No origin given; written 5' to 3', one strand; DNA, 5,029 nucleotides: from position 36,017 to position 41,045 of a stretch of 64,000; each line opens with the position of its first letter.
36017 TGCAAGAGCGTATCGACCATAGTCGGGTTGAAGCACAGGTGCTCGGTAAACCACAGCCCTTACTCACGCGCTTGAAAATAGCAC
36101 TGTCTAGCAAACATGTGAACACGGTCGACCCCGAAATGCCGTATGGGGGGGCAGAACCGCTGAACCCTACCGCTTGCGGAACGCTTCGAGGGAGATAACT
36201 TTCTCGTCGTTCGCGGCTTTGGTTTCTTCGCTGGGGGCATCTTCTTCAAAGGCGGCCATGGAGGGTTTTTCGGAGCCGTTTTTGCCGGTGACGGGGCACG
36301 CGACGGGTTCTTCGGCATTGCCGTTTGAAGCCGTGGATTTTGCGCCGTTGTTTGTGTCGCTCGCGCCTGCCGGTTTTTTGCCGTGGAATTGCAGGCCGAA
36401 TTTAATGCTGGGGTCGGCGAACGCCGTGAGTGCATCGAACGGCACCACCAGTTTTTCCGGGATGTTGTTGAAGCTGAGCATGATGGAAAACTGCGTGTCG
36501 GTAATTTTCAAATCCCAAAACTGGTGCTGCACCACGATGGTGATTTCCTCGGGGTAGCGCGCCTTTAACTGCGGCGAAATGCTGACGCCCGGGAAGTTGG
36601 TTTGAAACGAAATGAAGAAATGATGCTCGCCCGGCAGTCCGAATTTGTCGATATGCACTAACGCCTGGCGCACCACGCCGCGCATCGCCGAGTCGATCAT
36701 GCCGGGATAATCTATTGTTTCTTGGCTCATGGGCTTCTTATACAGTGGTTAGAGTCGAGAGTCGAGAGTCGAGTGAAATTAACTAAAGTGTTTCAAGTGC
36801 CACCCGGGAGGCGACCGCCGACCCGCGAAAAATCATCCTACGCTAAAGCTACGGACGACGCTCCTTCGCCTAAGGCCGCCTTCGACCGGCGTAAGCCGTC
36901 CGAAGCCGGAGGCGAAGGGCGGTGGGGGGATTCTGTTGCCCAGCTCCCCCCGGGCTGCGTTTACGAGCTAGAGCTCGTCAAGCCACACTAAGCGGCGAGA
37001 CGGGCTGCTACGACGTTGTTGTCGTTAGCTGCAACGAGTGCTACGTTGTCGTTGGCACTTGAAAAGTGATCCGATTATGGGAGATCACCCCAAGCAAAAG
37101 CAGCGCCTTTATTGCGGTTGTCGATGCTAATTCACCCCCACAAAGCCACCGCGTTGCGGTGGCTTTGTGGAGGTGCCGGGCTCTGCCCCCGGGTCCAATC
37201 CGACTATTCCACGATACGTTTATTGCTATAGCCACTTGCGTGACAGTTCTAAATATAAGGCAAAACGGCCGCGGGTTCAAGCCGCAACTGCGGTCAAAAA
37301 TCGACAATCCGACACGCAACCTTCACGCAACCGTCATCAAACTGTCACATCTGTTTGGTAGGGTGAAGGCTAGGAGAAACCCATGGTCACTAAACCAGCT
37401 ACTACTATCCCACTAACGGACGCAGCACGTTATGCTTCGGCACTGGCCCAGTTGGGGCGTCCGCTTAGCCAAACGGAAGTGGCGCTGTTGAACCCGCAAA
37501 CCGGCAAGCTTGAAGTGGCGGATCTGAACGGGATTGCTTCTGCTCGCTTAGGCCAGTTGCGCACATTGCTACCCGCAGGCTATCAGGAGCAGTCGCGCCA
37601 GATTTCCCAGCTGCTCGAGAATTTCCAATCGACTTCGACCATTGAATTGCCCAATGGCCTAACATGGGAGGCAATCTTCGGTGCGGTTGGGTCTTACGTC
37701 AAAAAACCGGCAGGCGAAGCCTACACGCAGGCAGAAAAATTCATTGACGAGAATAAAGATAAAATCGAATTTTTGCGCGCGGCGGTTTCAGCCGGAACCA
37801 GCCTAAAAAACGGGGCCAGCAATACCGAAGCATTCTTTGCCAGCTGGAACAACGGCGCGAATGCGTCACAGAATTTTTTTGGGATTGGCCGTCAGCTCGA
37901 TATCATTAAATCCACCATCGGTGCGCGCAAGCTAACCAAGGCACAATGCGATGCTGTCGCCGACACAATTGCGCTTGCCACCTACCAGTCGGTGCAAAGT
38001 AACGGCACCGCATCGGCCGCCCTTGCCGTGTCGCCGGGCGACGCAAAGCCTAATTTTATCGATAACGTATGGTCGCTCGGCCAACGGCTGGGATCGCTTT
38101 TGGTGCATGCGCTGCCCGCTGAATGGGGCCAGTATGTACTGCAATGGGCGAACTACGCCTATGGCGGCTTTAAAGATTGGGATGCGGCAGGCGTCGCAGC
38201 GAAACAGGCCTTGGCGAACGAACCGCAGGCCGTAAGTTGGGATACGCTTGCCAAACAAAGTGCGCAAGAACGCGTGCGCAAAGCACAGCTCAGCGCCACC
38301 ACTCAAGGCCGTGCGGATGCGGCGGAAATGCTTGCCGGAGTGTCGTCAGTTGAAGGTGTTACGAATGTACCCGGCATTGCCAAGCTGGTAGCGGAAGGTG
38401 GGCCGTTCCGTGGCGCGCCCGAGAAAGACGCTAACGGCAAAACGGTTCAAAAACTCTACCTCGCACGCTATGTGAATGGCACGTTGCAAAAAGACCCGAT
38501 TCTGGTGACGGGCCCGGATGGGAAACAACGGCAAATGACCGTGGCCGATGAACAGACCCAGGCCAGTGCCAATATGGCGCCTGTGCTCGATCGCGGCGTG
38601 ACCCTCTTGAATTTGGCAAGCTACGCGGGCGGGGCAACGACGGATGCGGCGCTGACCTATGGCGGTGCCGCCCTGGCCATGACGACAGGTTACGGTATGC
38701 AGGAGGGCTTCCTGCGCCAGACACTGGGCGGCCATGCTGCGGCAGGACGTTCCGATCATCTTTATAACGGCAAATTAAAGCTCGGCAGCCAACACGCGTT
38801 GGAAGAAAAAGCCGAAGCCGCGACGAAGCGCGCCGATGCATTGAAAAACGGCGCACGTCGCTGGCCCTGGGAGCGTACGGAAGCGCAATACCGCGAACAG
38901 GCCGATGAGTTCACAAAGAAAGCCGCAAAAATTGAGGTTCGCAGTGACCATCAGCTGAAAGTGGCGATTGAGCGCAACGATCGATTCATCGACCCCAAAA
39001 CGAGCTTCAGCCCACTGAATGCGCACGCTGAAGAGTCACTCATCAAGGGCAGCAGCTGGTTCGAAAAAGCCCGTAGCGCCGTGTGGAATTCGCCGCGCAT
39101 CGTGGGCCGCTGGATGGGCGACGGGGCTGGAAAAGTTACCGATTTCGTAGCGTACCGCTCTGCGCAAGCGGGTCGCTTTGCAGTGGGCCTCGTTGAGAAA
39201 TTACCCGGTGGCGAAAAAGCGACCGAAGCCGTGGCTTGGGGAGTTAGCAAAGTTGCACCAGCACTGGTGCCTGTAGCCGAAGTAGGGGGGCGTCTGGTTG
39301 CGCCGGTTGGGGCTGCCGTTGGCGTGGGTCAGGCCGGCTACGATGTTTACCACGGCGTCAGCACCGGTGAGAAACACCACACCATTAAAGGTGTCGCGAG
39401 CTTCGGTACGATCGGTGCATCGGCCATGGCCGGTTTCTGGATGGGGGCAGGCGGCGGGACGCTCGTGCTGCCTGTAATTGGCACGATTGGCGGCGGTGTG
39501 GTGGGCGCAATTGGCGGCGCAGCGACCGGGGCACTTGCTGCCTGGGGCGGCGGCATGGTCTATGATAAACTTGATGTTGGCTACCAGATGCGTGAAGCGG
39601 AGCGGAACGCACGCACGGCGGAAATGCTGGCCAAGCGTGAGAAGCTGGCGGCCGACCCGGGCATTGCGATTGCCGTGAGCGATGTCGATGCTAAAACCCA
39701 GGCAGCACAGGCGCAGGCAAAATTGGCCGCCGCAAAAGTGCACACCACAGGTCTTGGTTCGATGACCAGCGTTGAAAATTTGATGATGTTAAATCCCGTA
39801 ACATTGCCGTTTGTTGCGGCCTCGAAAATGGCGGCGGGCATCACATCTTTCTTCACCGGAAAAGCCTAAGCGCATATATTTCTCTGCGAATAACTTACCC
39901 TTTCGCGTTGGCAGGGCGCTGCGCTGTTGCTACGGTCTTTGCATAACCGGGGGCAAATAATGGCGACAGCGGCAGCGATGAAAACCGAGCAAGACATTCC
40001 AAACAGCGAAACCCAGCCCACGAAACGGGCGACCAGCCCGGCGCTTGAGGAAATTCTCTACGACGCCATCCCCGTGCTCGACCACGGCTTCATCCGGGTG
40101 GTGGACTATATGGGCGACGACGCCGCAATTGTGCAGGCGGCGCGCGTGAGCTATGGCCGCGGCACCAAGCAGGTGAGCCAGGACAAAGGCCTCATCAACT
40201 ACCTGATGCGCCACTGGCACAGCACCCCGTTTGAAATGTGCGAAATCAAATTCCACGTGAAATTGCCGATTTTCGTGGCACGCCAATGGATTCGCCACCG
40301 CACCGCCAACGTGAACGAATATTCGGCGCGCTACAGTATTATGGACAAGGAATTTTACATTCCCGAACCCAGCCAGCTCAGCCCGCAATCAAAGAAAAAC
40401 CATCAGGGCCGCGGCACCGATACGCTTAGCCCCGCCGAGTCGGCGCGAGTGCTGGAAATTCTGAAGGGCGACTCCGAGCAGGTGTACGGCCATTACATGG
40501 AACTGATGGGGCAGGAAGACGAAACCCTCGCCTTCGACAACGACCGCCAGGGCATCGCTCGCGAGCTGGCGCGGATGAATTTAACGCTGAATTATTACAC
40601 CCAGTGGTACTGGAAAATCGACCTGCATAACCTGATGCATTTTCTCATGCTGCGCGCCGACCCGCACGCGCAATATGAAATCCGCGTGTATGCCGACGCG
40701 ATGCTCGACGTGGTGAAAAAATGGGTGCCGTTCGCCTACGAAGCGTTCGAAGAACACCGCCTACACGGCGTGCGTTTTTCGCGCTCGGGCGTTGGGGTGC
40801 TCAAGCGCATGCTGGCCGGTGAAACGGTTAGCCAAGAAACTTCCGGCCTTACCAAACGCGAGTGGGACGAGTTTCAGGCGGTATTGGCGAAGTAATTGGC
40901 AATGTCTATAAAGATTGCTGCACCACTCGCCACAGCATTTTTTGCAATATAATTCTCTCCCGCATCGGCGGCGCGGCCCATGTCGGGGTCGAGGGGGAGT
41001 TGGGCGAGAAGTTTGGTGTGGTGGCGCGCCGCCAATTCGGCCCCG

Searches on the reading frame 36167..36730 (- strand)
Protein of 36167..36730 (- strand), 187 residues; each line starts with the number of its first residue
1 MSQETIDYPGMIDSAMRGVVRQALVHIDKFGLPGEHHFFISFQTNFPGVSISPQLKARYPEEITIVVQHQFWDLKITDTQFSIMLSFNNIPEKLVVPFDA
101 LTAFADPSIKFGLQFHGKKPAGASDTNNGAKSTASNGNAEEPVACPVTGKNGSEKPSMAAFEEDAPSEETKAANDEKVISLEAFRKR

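Call 7: search_protein_families(library=pfam, proteins=[window:36167-36730:-])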
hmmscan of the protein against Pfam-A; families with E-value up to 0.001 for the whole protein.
window:36167-36730:- (187 aa): 1 family
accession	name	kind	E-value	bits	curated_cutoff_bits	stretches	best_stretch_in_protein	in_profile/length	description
PF04386.18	SspB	-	9.2e-43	146.4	27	1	12-179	3-155/156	Stringent starvation protein B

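Call 8: find_related_loci(query=window:36167-36730:-, collection=genome_contigs, flank=4000)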
Query window:36167-36730:- (187 aa) in genome_contigs; peptide patterns used: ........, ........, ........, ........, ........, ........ (x = any residue, [..] = any of these).
599 stretches matched a pattern (row limit reached: there are more); 557 encode a relative of the query (tblastn E <= 1e-3); the best 80 are kept; 79 distinct loci.
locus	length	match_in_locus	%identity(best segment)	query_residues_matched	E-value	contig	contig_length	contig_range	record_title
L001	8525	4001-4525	81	1-187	4e-101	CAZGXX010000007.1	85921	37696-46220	MAG TPA_asm: uncultured Azospirillum sp. isolate SRP296810_co1_155 genome assembly, contig: NODE_233_length_85921_cov_11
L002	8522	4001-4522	82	4-187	6e-100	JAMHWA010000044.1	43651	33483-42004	MAG: Alphaproteobacteria bacterium isolate UR_AS_maxbin.022 k201_1541268, whole genome shotgun sequence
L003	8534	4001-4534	80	1-187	8e-100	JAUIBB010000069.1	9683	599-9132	MAG: Alphaproteobacteria bacterium isolate 6_bin.22 NODE_6826_length_9683_cov_1.066136, whole genome shotgun sequence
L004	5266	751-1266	82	4-187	2e-98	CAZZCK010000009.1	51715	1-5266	MAG TPA_asm: uncultured Azospirillum sp. isolate SRP150892_co2_67 genome assembly, contig: NODE_695_length_51715_cov_11.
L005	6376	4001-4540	82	1-187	2e-97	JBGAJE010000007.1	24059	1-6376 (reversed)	MAG: Rickettsiales bacterium isolate MAG_MBR_H125.1 MBRH125-1_opera_contig_4370, whole genome shotgun sequence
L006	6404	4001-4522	78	1-187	3e-97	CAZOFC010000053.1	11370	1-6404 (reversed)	MAG TPA_asm: uncultured Azospirillum sp. isolate SRP287051_co1_187 genome assembly, contig: NODE_7464_length_11370_cov_7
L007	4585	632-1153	77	1-187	2e-97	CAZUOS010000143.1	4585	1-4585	MAG TPA_asm: uncultured Azospirillum sp. isolate SRP135725_co3_511 genome assembly, contig: NODE_29282_length_4585_cov_7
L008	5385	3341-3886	78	1-187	2e-95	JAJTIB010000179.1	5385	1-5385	MAG: Rickettsiales bacterium isolate CoA8_M105.1 k141_3388064, whole genome shotgun sequence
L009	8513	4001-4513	76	4-187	6e-93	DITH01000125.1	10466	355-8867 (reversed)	MAG TPA_asm: Alphaproteobacteria bacterium UBA6189 UBA6189_contig_295984, whole genome shotgun sequence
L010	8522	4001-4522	79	2-187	3e-93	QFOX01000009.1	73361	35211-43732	MAG: Azospirillum brasilense isolate S2_006_000_R2_60 S2_006_000_R2_scaffold_1064, whole genome shotgun sequence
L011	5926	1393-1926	73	1-187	9e-92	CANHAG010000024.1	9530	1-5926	MAG: Rhodospirillaceae bacterium isolate RE-15aug16-64 genome assembly, contig: RE-15aug16-C12119, whole genome shotgun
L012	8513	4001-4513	80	4-187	2e-91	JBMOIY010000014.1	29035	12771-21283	MAG: Rickettsiales bacterium isolate Deming_bin.490 contig3535, whole genome shotgun sequence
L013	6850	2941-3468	75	1-187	8e-91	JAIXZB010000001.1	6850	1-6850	MAG: Rickettsiales bacterium isolate D8_MAG_00035 pond_D8_MAG_00035_000000000100, whole genome shotgun sequence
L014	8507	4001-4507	72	1-187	2e-90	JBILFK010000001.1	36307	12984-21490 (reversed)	MAG: Rickettsiales bacterium isolate ME2016-08-10_3300042547_group7_bin69 Rohwer_bin1994_scaffold_149_c1, whole genome s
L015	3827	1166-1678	59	1-185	3e-68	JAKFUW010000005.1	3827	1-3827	MAG: Alphaproteobacteria bacterium isolate D1_Bin_43 D1_0012349, whole genome shotgun sequence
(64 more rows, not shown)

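Call 26: search_solved_structures(query=window:36167-36730:-, show_alignments=2)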
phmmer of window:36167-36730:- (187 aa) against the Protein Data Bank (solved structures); distinct sequences matched with E-value up to 0.001: 3.
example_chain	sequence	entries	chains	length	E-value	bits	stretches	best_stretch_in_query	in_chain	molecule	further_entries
2nys_A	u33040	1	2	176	3.8e-38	134.1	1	1-160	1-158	AGR_C_3712p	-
2qaz_A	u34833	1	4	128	6.5e-29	104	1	4-116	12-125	SspB Protein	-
2qas_A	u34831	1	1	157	7.5e-29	103.8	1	4-117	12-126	Hypothetical protein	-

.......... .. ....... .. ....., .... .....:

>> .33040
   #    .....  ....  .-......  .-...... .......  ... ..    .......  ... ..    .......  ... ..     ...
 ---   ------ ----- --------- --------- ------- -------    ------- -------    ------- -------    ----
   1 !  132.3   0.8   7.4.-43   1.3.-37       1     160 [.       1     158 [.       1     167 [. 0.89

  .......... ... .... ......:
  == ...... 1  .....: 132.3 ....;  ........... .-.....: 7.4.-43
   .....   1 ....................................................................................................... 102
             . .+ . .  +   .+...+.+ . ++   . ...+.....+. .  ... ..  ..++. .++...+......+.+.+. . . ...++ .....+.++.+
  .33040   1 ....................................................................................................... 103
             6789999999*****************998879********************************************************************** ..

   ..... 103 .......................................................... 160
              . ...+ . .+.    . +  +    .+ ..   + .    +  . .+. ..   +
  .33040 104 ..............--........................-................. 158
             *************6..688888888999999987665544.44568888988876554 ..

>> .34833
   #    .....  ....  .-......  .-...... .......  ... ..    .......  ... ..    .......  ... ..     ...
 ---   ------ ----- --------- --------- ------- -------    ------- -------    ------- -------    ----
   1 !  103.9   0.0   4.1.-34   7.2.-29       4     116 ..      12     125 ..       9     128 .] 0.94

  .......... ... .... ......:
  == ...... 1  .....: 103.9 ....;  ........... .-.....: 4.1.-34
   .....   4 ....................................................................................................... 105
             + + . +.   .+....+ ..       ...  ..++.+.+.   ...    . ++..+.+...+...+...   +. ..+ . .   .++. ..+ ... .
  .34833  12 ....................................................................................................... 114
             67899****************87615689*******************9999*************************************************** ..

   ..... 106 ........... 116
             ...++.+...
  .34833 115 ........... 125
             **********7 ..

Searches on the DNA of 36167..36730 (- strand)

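Call 10: search_rna_families(sources=[L001, L002, L003, L004, L005, L006, L007, L008, L009, L010, L011, L012, L013, L014, L015, L016, L017, L019, L022, L045], threshold=gathering)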
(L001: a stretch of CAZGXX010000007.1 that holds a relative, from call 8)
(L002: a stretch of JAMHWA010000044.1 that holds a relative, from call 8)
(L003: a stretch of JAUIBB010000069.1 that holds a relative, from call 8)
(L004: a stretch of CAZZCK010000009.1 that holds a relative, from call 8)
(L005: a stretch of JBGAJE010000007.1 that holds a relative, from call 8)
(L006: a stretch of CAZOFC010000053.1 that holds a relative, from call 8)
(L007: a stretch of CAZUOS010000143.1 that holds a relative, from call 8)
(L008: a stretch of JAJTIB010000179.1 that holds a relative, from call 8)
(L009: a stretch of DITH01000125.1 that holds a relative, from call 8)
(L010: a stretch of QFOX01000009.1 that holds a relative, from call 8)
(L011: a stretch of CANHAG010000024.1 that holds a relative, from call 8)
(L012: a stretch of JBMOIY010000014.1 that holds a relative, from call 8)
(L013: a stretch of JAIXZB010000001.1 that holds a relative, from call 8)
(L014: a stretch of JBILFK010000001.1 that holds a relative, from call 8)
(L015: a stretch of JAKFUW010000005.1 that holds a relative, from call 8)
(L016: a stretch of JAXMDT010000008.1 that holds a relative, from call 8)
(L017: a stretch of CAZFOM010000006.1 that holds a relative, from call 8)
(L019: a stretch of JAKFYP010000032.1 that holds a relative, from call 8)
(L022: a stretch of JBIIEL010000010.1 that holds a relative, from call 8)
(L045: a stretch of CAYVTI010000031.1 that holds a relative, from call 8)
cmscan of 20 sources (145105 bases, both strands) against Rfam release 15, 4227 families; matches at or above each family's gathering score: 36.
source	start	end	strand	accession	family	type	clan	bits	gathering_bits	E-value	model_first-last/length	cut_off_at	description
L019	3568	3955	+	RF01849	alpha_tmRNA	Gene;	CL00001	232.6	50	8e-66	1-355/355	no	Alphaproteobacteria transfer-messenger RNA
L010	3530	3987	+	RF01849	alpha_tmRNA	Gene;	CL00001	229.1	50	9.4e-65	1-355/355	no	Alphaproteobacteria transfer-messenger RNA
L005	3484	3860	+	RF01849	alpha_tmRNA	Gene;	CL00001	219.8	50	6e-62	1-355/355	no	Alphaproteobacteria transfer-messenger RNA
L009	3239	3690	+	RF01849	alpha_tmRNA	Gene;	CL00001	219.8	50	5.8e-62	1-355/355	no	Alphaproteobacteria transfer-messenger RNA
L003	3455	3912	+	RF01849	alpha_tmRNA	Gene;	CL00001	216.8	50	4.8e-61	1-355/355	no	Alphaproteobacteria transfer-messenger RNA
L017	2946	3465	+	RF01849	alpha_tmRNA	Gene;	CL00001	213.8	50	3.8e-60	1-355/355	no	Alphaproteobacteria transfer-messenger RNA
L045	3561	3971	+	RF01849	alpha_tmRNA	Gene;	CL00001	211.9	50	1.5e-59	1-355/355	no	Alphaproteobacteria transfer-messenger RNA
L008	2616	3029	+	RF01849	alpha_tmRNA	Gene;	CL00001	211.8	50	1.5e-59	1-355/355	no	Alphaproteobacteria transfer-messenger RNA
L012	3255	3679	+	RF01849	alpha_tmRNA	Gene;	CL00001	211.8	50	1.5e-59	1-355/355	no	Alphaproteobacteria transfer-messenger RNA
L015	560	1068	+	RF01849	alpha_tmRNA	Gene;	CL00001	211.4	50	2e-59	1-355/355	no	Alphaproteobacteria transfer-messenger RNA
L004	267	629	+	RF01849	alpha_tmRNA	Gene;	CL00001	209.7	50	6.7e-59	1-355/355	no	Alphaproteobacteria transfer-messenger RNA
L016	3529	3905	+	RF01849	alpha_tmRNA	Gene;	CL00001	208.5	50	1.5e-58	1-355/355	no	Alphaproteobacteria transfer-messenger RNA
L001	3468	3838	+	RF01849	alpha_tmRNA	Gene;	CL00001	208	50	2.2e-58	1-355/355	no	Alphaproteobacteria transfer-messenger RNA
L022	2282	2777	+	RF01849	alpha_tmRNA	Gene;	CL00001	199.2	50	9.7e-56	1-355/355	no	Alphaproteobacteria transfer-messenger RNA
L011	799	1162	+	RF01849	alpha_tmRNA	Gene;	CL00001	194.9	50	2e-54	1-355/355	no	Alphaproteobacteria transfer-messenger RNA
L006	3280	3738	+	RF01849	alpha_tmRNA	Gene;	CL00001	188.3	50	2e-52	1-355/355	no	Alphaproteobacteria transfer-messenger RNA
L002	3194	3649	+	RF01849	alpha_tmRNA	Gene;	CL00001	181.9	50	1.7e-50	1-355/355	no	Alphaproteobacteria transfer-messenger RNA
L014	3603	3945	+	RF01849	alpha_tmRNA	Gene;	CL00001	174.2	50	3.7e-48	1-355/355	no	Alphaproteobacteria transfer-messenger RNA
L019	3623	3890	+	RF04321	tmRNA_permuted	Gene;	-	136.2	47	3.3e-26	1-213/213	no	permuted transfer-messenger RNA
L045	3615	3905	+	RF04321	tmRNA_permuted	Gene;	-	135.1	47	5.8e-26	1-213/213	no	permuted transfer-messenger RNA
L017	3002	3398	+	RF04321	tmRNA_permuted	Gene;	-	130.3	47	7.3e-25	1-213/213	no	permuted transfer-messenger RNA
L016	3582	3840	+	RF04321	tmRNA_permuted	Gene;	-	128.1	47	2.3e-24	1-213/213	no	permuted transfer-messenger RNA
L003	3511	3843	+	RF04321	tmRNA_permuted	Gene;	-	126.2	47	6.5e-24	1-213/213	no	permuted transfer-messenger RNA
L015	615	1000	+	RF04321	tmRNA_permuted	Gene;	-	126.2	47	6.3e-24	1-213/213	no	permuted transfer-messenger RNA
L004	323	562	+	RF04321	tmRNA_permuted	Gene;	-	125.6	47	8.6e-24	1-213/213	no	permuted transfer-messenger RNA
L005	3540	3793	+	RF04321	tmRNA_permuted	Gene;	-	124.9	47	1.2e-23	1-213/213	no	permuted transfer-messenger RNA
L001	3524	3769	+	RF04321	tmRNA_permuted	Gene;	-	122.5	47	4.4e-23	1-213/213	no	permuted transfer-messenger RNA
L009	3297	3623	+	RF04321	tmRNA_permuted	Gene;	-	121.8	47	6.6e-23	1-213/213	no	permuted transfer-messenger RNA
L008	2672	2963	+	RF04321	tmRNA_permuted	Gene;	-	120.6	47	1.2e-22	1-213/213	no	permuted transfer-messenger RNA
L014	3659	3877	+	RF04321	tmRNA_permuted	Gene;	-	120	47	1.7e-22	1-213/213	no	permuted transfer-messenger RNA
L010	3586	3920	+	RF04321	tmRNA_permuted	Gene;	-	119.2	47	2.5e-22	1-213/213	no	permuted transfer-messenger RNA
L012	3311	3612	+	RF04321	tmRNA_permuted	Gene;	-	118.8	47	3.2e-22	1-213/213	no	permuted transfer-messenger RNA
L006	3338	3671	+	RF04321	tmRNA_permuted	Gene;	-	118.6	47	3.6e-22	1-213/213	no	permuted transfer-messenger RNA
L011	855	1094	+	RF04321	tmRNA_permuted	Gene;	-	117.1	47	7.7e-22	1-213/213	no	permuted transfer-messenger RNA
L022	2338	2708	+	RF04321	tmRNA_permuted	Gene;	-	114.9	47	2.5e-21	1-213/213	no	permuted transfer-messenger RNA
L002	3252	3582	+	RF04321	tmRNA_permuted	Gene;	-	111.9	47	1.2e-20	1-213/213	no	permuted transfer-messenger RNA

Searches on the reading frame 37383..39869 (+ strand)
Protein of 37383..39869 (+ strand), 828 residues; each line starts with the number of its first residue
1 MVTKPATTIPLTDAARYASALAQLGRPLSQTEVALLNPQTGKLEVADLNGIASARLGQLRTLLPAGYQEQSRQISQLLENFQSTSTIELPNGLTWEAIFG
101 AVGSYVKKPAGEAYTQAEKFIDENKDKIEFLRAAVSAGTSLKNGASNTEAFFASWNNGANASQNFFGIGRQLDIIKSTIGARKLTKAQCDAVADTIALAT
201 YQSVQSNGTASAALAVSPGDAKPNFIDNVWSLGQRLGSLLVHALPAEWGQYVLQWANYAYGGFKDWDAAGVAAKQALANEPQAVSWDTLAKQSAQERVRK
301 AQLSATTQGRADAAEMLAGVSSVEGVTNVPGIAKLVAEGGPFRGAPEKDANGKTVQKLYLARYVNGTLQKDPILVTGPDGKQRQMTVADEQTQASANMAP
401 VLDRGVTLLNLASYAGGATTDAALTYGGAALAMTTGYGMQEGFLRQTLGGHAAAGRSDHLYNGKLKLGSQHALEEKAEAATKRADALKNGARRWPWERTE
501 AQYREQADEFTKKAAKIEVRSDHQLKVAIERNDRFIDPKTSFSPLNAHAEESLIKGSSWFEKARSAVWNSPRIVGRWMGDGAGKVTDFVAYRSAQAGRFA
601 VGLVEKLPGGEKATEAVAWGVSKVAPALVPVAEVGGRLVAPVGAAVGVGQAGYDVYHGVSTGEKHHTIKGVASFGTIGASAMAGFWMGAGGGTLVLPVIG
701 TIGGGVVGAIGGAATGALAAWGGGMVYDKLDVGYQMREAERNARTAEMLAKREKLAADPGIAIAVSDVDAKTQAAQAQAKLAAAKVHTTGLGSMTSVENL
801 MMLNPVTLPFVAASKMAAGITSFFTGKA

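Call 6: find_encoding_contigs(protein=window:37383-39869:+, flank=3000, max_places=6)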
Protein window:37383-39869:+ (828 aa): no gene with exactly this product is on record in the collection.

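Call 7: search_protein_families(library=pfam, proteins=[window:37383-39869:+])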
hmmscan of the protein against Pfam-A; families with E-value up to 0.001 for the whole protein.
window:37383-39869:+ (828 aa): 0 families

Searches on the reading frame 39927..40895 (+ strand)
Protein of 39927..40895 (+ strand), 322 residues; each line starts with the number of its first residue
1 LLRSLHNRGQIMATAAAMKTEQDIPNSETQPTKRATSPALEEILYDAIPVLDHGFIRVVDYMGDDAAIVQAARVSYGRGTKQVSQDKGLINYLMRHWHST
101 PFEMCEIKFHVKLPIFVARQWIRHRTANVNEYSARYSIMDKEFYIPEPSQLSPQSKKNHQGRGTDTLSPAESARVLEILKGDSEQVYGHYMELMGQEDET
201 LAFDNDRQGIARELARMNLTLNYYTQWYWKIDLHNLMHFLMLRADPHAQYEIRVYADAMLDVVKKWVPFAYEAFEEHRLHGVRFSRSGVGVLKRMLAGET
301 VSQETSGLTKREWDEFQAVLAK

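Call 7: search_protein_families(library=pfam, proteins=[window:39927-40895:+])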
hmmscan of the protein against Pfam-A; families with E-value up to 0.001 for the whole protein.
window:39927-40895:+ (322 aa): 1 family
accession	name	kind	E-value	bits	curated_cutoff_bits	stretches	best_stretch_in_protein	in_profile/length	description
PF02511.20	Thy1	-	5.3e-58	196.4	24.8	1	57-268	1-190/191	Thymidylate synthase complementing protein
